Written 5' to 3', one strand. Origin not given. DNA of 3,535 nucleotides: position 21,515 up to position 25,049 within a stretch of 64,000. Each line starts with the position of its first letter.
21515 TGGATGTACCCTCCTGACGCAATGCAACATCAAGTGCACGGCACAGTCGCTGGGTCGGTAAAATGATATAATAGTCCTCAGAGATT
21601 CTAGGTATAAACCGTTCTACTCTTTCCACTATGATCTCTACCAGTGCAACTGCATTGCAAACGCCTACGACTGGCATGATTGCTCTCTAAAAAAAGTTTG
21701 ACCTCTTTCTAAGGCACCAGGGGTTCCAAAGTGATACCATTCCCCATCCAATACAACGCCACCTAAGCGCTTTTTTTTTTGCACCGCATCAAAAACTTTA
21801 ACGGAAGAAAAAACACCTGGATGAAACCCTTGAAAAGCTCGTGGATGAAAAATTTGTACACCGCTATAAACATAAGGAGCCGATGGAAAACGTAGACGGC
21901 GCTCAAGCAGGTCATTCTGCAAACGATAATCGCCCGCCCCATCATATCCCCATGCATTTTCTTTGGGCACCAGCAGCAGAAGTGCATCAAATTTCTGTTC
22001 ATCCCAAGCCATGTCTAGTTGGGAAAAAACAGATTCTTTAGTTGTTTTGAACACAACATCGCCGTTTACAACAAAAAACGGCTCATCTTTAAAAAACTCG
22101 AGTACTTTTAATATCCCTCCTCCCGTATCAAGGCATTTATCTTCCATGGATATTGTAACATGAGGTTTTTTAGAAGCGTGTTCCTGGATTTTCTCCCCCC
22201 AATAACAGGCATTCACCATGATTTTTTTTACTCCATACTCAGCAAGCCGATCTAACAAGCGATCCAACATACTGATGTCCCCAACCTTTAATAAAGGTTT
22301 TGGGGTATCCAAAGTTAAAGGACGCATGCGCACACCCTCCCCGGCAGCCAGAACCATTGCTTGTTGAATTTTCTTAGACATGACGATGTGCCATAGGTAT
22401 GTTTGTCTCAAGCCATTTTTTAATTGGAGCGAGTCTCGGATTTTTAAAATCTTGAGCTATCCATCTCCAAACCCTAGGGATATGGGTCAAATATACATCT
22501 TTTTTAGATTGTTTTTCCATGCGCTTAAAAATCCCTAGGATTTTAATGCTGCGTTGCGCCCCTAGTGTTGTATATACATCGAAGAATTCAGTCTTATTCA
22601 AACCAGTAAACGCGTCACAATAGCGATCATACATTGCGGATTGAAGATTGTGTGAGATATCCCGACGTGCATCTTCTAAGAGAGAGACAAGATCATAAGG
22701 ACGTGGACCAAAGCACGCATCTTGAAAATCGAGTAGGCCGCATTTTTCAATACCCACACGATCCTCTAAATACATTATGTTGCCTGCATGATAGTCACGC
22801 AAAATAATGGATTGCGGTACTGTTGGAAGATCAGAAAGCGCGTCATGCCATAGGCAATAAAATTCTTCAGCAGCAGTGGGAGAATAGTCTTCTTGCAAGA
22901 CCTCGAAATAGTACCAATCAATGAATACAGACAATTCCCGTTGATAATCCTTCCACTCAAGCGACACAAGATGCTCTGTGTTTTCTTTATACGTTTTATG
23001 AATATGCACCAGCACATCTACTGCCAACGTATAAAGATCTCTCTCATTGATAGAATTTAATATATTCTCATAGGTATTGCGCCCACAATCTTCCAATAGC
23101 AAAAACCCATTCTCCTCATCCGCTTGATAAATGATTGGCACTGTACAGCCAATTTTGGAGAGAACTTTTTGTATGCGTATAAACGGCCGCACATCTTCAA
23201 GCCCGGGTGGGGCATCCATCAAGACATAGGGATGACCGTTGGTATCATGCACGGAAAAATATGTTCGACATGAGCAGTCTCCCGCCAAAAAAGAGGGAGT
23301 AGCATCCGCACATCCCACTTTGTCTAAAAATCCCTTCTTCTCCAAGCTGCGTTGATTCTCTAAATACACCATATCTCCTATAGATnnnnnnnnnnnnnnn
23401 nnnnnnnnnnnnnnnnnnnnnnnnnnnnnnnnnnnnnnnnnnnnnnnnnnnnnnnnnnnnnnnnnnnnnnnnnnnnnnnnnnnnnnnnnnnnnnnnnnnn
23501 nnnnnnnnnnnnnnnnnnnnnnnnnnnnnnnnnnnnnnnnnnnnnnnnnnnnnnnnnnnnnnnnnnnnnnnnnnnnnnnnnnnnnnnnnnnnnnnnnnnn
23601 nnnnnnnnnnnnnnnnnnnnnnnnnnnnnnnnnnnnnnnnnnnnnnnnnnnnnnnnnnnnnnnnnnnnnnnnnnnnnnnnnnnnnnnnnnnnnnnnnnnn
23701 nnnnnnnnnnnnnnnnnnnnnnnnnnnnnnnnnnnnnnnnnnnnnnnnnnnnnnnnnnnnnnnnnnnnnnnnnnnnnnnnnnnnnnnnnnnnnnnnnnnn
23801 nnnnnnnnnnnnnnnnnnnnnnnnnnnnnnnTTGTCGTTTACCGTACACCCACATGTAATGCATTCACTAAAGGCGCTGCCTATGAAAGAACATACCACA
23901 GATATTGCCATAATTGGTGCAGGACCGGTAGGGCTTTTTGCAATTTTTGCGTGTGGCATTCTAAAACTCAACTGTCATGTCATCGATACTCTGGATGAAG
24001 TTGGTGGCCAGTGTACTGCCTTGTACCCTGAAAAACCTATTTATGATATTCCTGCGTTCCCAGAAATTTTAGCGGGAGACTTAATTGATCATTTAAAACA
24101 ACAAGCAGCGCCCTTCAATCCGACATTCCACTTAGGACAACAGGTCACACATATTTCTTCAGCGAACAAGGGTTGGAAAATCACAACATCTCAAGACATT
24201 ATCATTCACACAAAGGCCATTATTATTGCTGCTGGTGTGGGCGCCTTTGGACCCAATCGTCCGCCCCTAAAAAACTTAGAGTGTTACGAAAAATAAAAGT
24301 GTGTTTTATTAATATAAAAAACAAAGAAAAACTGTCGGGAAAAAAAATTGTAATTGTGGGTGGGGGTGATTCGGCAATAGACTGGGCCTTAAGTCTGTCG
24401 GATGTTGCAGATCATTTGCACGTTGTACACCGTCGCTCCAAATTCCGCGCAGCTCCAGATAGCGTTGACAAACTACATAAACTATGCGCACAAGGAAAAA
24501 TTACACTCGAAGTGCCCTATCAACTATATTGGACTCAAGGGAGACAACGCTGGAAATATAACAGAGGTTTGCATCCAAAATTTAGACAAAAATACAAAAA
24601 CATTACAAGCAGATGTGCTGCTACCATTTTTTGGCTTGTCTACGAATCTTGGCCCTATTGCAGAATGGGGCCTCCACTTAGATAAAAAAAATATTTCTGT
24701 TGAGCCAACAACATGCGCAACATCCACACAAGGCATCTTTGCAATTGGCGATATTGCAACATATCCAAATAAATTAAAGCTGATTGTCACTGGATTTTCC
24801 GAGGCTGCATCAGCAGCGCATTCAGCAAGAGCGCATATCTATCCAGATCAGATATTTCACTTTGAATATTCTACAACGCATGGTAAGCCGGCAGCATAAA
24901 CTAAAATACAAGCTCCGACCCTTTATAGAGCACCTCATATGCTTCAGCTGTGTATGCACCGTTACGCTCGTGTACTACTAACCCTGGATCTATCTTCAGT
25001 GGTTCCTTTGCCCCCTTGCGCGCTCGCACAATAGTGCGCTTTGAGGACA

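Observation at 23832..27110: Frameshifts are clustered: six in 3.3 kb (fpr-MTase-ispB-glyS) versus none in about 20 kb of long intact genes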

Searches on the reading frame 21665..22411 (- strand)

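Call 19: search_protein_families(library=ncbifam, proteins=[window:21665-22411:-], max_evalue=0.00001)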
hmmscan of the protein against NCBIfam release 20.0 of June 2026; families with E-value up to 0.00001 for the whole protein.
window:21665-22411:- (248 aa): 21 families
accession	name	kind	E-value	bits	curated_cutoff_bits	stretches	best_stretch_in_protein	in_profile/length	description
NF045697.1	MurNAcPUrMurU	equivalog_domain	5.1e-50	170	370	1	19-236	1-223/229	N-acetylmuramate alpha-1-phosphate uridylyltransferase MurU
NF045761.1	NAMPUrTaseMurU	equivalog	2.7e-43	148.4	250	1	17-236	2-222/226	N-acetylmuramate alpha-1-phosphate uridylyltransferase MurU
NF052502.1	man1P_GTase_Rv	exception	1.8e-22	79.7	440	1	17-238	2-227/352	mannose-1-phosphate guanylyltransferase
TIGR03992.1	Arch_glmU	subfamily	6.6e-21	74.6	292.1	1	17-231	2-217/393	bifunctional sugar-1-phosphate nucleotidylyltransferase/acetyltransferase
NF041313.1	UDPGP_AglF_Halo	equivalog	7.8e-18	64.8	400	1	17-197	2-183/234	UTP--glucose-1-phosphate uridylyltransferase AglF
NF049965.1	GlMnHpPGnyltfHddC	equivalog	2.9e-16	59.8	300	1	17-124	2-111/221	D-glycero-D-manno-heptose 1-phosphate guanosyltransferase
TIGR01208.1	rmlA_long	equivalog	5e-15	55.2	320.25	1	18-232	2-225/353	glucose-1-phosphate thymidylyltransferase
NF010940.0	PRK14360.1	equivalog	3.3e-11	42.4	602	1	19-156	5-139/452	bifunctional UDP-N-acetylglucosamine diphosphorylase/glucosamine-1-phosphate N-acetyltransferase GlmU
NF041173.1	Sug_nt_acttase_Thmprot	equivalog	4.1e-11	42.5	600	1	17-124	2-111/405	bifunctional sugar-1-phosphate nucleotidylyltransferase/acetyltransferase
TIGR01173.1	glmU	equivalog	3e-10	39.5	366.85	1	17-156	2-135/452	bifunctional UDP-N-acetylglucosamine diphosphorylase/glucosamine-1-phosphate N-acetyltransferase GlmU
NF010934.1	PRK14354.1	equivalog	1.4e-09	37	450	1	18-156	2-135/447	bifunctional UDP-N-acetylglucosamine diphosphorylase/glucosamine-1-phosphate N-acetyltransferase GlmU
NF010932.0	PRK14352.1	equivalog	2.2e-08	33.2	611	1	16-156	7-146/488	bifunctional UDP-N-acetylglucosamine diphosphorylase/glucosamine-1-phosphate N-acetyltransferase GlmU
NF041135.1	IPPtranDIPPsyn_Thcocales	equivalog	2.5e-08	33.4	580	1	17-123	2-106/419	bifunctional L-myo-inositol-1-phosphate cytidylyltransferase/CDP-L-myo-inositol myo-inositolphosphotransferase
NF010933.0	PRK14353.1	equivalog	3.9e-08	32.3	505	1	13-125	3-115/453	bifunctional UDP-N-acetylglucosamine diphosphorylase/glucosamine-1-phosphate N-acetyltransferase GlmU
NF045495.1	AdoCbiPCobY_Meth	equivalog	7.1e-08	32.2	250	1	18-152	3-140/195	adenosylcobinamide-phosphate guanylyltransferase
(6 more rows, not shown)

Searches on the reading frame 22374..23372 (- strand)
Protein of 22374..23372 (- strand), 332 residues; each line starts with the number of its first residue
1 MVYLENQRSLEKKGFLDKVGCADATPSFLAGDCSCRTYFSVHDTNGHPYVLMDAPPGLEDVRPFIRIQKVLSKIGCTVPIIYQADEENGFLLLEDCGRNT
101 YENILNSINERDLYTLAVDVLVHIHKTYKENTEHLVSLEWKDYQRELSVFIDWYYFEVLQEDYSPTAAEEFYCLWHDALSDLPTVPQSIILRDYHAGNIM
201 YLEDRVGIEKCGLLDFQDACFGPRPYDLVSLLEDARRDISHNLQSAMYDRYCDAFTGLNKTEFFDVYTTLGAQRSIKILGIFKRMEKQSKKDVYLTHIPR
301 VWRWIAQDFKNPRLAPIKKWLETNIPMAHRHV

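Call 20: search_protein_families(library=ncbifam, proteins=[window:22374-23372:-], max_evalue=0.00001)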
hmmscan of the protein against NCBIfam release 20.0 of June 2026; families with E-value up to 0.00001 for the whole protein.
window:22374-23372:- (332 aa): 2 families
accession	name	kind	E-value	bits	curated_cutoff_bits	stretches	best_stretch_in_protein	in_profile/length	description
NF045698.1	MurGlcNAcKinAmgK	equivalog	1.9e-60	205.1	500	2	61-330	81-359/360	N-acetylmuramate/N-acetylglucosamine kinase AmgK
NF045759.1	NamurgluKinAmgK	equivalog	1.8e-42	145.6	550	1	22-308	18-305/324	N-acetylmuramate/N-acetylglucosamine kinase AmgK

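Call 29: find_related_loci(query=window:22377-23372:-, collection=metagenome_contigs, flank=10000)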
Query window:22377-23372:- (332 aa) in metagenome_contigs; peptide patterns used: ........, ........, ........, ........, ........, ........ (x = any residue, [..] = any of these).
247 stretches matched a pattern, but none encodes a relative of the query by tblastn (E <= 1e-3).

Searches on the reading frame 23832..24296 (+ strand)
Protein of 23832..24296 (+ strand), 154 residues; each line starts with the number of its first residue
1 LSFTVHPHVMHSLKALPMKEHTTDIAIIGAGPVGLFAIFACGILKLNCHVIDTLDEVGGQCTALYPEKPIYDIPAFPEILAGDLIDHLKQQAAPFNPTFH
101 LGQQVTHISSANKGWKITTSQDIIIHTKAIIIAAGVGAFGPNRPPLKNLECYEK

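Call 6: search_protein_families(library=ncbifam, proteins=[window:23832-24296:+])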
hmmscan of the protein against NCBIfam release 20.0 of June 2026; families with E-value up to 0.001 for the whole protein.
window:23832-24296:+ (154 aa): 12 families
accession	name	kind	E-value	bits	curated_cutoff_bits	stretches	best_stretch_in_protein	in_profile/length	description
TIGR01292.1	TRX_reduct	equivalog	5e-11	41.9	343.45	1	24-136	2-110/300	thioredoxin-disulfide reductase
TIGR03143.1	AhpF_homolog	hypoth_equivalog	5.4e-09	35.2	687.65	1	22-136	4-112/555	putative alkyl hydroperoxide reductase F subunit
TIGR00275.1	TIGR00275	subfamily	1.8e-07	30.4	183.8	1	81-138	105-161/401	aminoacetone oxidase family FAD-binding enzyme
NF003585.0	PRK05249.1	equivalog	4.9e-06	25.4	465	1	19-63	3-47/464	Si-specific NAD(P)(+) transhydrogenase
TIGR04018.1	Bthiol_YpdA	hypoth_equivalog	8.3e-05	21.5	339.9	0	24-53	1-30/316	YpdA family putative bacillithiol disulfide reductase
TIGR03140.1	AhpF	equivalog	0.00041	19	502.9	1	19-136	209-321/515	alkyl hydroperoxide reductase subunit F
NF009409.0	PRK12770.1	subfamily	0.00045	19.4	343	1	19-135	15-128/360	putative glutamate synthase subunit beta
TIGR01350.1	lipoamide_DH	equivalog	0.00048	18.9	408.8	0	23-62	2-40/461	dihydrolipoyl dehydrogenase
NF033460.1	glycerol3P_ox_II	equivalog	0.00055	19.2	460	0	88-136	158-206/361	type 2 glycerol-3-phosphate oxidase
NF007123.0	PRK09564.1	equivalog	0.00065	18.5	458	0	12-136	139-244/444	CoA-disulfide reductase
NF005531.0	PRK07190.1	equivalog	0.00083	18.1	530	0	18-55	1-38/487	FAD-binding protein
TIGR03197.1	MnmC_Cterm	equivalog_domain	0.0009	18.4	174.2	0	87-136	157-201/400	FAD-dependent 5-carboxymethylaminomethyl-2-thiouridine(34) oxidoreductase MnmC1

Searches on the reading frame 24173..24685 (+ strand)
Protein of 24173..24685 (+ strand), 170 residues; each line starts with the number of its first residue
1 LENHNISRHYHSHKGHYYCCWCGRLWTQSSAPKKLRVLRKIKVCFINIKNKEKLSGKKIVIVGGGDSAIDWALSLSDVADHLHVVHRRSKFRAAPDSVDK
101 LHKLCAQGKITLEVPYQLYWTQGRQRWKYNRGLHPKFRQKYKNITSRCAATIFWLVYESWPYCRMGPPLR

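Call 6: search_protein_families(library=ncbifam, proteins=[window:24173-24685:+])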
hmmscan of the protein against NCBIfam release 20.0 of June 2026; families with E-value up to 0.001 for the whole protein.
window:24173-24685:+ (170 aa): 7 families
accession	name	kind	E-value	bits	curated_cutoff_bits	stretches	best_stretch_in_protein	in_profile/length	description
TIGR01292.1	TRX_reduct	equivalog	4.4e-11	42.1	343.45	1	56-117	141-199/300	thioredoxin-disulfide reductase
NF007614.0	PRK10262.1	equivalog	6.9e-09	35.3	644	1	57-153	147-241/321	thioredoxin-disulfide reductase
NF009409.0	PRK12770.1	subfamily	1.1e-07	31.2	343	1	37-114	154-231/360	putative glutamate synthase subunit beta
NF040505.1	ArsO_flavin_mono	equivalog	0.00028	20.4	425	1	47-99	151-201/346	ArsO family NAD(P)H-dependent flavin-containing monooxygenase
NF009415.0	PRK12779.1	equivalog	0.00047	18.2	1519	1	54-107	445-497/944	putative bifunctional glutamate synthase subunit beta/2-polyprenylphenol hydroxylase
TIGR03140.1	AhpF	equivalog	0.00049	18.8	502.9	1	55-103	351-399/515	alkyl hydroperoxide reductase subunit F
TIGR03315.1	Se_ygfK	equivalog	0.00065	17.2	835.3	1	49-108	658-719/1012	putative selenate reductase subunit YgfK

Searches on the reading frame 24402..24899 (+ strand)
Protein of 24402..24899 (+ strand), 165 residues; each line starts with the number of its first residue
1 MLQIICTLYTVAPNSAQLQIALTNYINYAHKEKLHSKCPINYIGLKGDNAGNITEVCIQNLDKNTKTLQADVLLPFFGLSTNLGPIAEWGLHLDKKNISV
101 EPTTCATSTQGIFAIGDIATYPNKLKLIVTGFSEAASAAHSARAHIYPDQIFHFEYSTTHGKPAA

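Call 6: search_protein_families(library=ncbifam, proteins=[window:24402-24899:+])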
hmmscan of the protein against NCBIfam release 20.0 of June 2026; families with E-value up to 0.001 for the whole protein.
window:24402-24899:+ (165 aa): 4 families
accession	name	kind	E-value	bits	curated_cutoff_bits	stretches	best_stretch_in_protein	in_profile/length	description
TIGR01292.1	TRX_reduct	equivalog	1.3e-09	37.3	343.45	1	42-144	200-298/300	thioredoxin-disulfide reductase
TIGR01350.1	lipoamide_DH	equivalog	2e-06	26.8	408.8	1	54-122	242-312/461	dihydrolipoyl dehydrogenase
NF009410.0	PRK12771.1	subfamily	5.1e-05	22.1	516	1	58-145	359-444/566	NAD(P)-binding protein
TIGR03140.1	AhpF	equivalog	7.1e-05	21.5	502.9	1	64-142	433-508/515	alkyl hydroperoxide reductase subunit F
